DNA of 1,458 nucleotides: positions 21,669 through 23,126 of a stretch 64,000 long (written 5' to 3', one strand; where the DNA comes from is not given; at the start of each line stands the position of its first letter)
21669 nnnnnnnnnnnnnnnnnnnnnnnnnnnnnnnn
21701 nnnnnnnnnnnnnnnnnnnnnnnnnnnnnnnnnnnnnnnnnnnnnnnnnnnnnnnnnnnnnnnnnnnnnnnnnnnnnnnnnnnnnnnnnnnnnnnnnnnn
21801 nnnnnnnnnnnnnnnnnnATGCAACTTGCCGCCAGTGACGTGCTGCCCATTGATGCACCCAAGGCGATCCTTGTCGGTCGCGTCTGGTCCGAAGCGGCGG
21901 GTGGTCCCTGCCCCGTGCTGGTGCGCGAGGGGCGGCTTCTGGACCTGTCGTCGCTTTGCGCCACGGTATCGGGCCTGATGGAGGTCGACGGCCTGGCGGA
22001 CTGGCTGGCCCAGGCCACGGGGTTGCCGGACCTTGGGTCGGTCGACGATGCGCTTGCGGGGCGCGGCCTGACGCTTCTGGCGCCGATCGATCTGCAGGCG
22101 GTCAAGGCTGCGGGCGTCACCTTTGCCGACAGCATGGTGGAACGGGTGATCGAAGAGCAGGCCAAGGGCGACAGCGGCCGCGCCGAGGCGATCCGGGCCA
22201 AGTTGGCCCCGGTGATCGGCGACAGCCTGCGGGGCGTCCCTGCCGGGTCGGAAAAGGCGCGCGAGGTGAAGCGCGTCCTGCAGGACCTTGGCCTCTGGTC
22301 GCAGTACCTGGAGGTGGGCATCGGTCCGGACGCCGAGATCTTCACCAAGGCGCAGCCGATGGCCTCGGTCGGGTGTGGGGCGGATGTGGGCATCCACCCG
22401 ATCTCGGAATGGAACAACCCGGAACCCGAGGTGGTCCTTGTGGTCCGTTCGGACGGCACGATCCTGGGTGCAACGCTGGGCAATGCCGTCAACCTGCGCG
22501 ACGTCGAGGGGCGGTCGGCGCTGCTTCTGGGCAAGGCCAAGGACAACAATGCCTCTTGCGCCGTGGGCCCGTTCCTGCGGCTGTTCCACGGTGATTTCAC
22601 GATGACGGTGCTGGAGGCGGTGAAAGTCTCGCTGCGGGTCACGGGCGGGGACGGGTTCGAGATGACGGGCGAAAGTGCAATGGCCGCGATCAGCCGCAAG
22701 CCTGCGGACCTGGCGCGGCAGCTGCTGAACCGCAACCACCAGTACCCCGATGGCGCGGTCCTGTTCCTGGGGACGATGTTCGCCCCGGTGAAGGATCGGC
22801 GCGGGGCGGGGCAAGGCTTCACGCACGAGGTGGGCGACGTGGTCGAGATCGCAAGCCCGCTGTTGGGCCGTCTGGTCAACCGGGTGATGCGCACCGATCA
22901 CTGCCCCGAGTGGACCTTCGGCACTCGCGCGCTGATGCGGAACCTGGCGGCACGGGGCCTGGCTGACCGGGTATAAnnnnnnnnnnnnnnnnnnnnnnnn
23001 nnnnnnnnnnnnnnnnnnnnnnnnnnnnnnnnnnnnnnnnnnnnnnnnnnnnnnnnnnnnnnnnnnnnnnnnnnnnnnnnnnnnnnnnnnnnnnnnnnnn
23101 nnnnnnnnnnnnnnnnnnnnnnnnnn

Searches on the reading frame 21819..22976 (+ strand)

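Call 20: search_protein_families(library=pfam, proteins=[window:21819-22976:+], max_evalue=0.001)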
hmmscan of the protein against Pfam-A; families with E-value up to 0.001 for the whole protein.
window:21819-22976:+ (385 aa): 1 family
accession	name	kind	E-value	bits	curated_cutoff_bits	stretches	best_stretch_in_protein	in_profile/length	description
PF01557.24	FAA_hydrolase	-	7.5e-05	22.9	23.9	1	214-356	83-213/214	Fumarylacetoacetate (FAA) hydrolase C-terminal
